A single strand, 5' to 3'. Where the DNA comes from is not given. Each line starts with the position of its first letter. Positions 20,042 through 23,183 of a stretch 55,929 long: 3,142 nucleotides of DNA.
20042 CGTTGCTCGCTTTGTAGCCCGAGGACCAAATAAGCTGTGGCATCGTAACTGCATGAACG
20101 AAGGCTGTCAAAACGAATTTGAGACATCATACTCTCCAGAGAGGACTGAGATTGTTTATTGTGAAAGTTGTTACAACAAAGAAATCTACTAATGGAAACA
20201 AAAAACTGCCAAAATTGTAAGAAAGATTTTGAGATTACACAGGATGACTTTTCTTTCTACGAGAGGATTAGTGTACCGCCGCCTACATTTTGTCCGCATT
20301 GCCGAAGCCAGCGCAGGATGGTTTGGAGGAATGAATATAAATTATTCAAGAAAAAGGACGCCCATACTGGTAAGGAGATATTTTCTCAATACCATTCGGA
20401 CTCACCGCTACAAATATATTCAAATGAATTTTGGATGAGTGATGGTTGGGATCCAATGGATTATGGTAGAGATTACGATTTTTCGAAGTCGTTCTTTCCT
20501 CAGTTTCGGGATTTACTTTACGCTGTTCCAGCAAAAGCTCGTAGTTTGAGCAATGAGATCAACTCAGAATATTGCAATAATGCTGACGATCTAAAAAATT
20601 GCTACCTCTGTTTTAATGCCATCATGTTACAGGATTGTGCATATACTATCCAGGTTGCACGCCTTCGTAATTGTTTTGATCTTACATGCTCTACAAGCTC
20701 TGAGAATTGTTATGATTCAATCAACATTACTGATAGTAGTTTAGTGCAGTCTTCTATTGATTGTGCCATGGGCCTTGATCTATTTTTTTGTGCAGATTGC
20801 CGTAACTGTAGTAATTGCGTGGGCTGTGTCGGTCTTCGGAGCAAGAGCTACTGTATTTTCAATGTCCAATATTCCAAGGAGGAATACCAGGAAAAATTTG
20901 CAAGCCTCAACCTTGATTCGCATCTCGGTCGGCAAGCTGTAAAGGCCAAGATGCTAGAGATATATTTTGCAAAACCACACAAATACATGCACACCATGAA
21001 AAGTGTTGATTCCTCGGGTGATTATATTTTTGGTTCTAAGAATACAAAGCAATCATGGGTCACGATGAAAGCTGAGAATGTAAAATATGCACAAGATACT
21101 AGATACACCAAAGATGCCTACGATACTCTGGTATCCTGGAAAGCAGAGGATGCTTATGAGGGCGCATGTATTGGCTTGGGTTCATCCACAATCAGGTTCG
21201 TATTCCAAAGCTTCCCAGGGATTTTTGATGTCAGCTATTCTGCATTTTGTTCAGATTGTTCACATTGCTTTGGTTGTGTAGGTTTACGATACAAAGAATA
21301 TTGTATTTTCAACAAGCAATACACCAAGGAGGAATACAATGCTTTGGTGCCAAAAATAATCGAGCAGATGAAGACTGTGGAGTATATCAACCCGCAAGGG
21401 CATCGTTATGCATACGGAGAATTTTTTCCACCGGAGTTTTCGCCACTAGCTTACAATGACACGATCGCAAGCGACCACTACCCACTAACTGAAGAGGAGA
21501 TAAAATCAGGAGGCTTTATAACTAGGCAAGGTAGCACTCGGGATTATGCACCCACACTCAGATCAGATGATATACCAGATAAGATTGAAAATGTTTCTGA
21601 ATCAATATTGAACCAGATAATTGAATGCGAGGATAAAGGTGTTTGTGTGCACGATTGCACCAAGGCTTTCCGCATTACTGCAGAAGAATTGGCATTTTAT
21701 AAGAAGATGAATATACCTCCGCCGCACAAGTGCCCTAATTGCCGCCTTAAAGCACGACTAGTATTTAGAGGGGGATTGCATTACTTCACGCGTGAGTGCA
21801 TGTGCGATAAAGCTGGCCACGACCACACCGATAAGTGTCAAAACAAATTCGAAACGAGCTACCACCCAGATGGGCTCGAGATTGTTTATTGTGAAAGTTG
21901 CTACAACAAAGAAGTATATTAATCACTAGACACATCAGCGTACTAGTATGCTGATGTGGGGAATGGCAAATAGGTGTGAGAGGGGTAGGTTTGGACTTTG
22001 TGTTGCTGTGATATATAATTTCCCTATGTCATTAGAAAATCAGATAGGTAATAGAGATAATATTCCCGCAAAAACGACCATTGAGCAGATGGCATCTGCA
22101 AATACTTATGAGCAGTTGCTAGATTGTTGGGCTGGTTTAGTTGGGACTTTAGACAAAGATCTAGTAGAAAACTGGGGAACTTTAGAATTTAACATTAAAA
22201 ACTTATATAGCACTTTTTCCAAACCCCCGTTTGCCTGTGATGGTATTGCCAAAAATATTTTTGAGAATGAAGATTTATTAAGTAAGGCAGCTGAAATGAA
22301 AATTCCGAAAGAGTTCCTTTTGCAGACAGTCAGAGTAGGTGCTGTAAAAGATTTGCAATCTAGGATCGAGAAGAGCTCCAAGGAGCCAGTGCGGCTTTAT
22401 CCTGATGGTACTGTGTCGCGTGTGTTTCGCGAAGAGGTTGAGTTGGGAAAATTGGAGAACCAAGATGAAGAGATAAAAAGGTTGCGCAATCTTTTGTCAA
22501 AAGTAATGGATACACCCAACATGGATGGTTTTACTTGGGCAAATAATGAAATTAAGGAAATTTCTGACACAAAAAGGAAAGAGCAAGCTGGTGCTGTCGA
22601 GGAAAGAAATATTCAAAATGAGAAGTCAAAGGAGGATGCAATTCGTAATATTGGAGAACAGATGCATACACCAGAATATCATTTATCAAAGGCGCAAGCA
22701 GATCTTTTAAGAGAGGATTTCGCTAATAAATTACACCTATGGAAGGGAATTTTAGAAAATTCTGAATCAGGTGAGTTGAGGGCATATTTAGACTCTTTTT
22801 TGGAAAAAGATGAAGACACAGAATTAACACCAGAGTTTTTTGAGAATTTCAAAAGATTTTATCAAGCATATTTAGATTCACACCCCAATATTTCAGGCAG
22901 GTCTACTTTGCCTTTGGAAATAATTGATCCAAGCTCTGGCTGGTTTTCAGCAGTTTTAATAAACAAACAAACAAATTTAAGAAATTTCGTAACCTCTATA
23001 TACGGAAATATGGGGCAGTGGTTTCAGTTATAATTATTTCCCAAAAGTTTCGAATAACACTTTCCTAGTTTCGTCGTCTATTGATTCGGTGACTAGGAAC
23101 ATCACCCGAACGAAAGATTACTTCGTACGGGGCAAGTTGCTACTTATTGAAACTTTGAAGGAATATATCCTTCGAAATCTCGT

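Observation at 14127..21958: grpE-led operon encoding a GIY-YIG protein, an ABC exporter and three large Cys-rich zinc-ribbon-capped paralogues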

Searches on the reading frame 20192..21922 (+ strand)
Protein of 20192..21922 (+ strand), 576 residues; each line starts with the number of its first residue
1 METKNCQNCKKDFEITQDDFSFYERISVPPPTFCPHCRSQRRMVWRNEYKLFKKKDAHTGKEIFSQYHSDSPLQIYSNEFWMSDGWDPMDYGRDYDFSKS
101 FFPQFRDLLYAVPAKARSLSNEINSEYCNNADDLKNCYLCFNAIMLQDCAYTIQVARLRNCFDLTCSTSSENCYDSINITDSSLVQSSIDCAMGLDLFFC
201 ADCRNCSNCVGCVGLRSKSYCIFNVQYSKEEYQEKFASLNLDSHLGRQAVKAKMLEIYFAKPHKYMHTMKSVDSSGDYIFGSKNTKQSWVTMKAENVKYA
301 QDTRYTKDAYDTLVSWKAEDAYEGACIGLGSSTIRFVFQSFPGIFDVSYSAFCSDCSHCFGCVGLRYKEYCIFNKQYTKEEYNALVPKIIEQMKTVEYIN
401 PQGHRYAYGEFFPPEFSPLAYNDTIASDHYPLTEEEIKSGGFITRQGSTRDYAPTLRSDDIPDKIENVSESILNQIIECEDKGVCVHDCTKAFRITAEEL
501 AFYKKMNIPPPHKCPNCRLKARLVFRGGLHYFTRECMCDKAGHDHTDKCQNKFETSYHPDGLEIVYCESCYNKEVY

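Call 3: search_protein_families(library=pfam, proteins=[window:20192-21922:+], max_evalue=0.01)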
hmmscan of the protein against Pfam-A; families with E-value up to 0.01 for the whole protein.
window:20192-21922:+ (576 aa): 1 family
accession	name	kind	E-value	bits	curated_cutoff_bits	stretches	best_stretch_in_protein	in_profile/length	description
PF13451.12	zf_Tbcl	-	0.0026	18.1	24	1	481-521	2-43/48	Probable treble clef domain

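Call 4: search_protein_families(library=ncbifam, proteins=[window:20192-21922:+], max_evalue=0.01)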
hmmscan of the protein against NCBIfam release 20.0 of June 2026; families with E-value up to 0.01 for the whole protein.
window:20192-21922:+ (576 aa): 0 families

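Call 66: search_protein_families(library=padloc, proteins=[window:20192-21922:+], max_evalue=0.01)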
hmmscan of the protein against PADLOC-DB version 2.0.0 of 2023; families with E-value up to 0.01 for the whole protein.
window:20192-21922:+ (576 aa): 0 families

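Call 69: find_homologous_proteins(query=window:20192-21922:+, max_evalue=0.001)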
Query window:20192-21922:+ (576 aa): 6930 proteins with E <= 0.001 among 8000 candidates; the best 120 are listed.
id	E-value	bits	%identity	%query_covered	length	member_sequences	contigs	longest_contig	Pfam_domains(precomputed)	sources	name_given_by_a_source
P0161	0.0e+0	1261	99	93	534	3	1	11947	-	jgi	jgi:hypothetical protein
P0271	7.9e-263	892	66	100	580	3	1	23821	-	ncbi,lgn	-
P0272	3.4e-230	784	57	100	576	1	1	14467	-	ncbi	-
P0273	9.5e-224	763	57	100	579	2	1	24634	-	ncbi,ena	-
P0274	2.9e-223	761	56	100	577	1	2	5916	-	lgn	-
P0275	2.8e-219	748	56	100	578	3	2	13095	-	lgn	-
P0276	1.3e-205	703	55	100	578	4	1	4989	-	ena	-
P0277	9.9e-203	693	54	100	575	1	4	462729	-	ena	-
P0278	2.6e-200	685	54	100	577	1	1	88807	-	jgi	jgi:hypothetical protein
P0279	4.4e-198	678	52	100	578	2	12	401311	-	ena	-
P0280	1.2e-197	676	51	100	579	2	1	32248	-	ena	-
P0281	2.6e-196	672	52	100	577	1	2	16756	-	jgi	jgi:hypothetical protein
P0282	1.6e-195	669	53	100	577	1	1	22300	-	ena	-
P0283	4.8e-195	668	53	100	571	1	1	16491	-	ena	-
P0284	1.9e-194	666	51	100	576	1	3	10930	-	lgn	-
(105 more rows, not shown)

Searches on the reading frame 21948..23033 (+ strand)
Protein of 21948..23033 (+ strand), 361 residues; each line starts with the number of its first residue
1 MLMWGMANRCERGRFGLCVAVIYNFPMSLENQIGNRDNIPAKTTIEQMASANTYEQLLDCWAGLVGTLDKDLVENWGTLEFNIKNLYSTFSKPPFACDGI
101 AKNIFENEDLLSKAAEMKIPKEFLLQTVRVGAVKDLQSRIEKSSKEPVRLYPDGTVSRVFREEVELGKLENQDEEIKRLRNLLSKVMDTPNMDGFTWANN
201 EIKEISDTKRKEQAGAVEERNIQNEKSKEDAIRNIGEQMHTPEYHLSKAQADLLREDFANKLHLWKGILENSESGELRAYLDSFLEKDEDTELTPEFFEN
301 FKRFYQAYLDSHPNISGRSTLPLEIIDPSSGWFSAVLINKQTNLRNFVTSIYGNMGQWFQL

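Call 3: search_protein_families(library=pfam, proteins=[window:21948-23033:+], max_evalue=0.01)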
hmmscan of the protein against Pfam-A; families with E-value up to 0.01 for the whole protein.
window:21948-23033:+ (361 aa): 0 families

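Call 4: search_protein_families(library=ncbifam, proteins=[window:21948-23033:+], max_evalue=0.01)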
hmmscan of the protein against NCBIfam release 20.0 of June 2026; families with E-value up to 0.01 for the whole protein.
window:21948-23033:+ (361 aa): 0 families

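Call 66: search_protein_families(library=padloc, proteins=[window:21948-23033:+], max_evalue=0.01)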
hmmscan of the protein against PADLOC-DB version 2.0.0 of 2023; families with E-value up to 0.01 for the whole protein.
window:21948-23033:+ (361 aa): 0 families
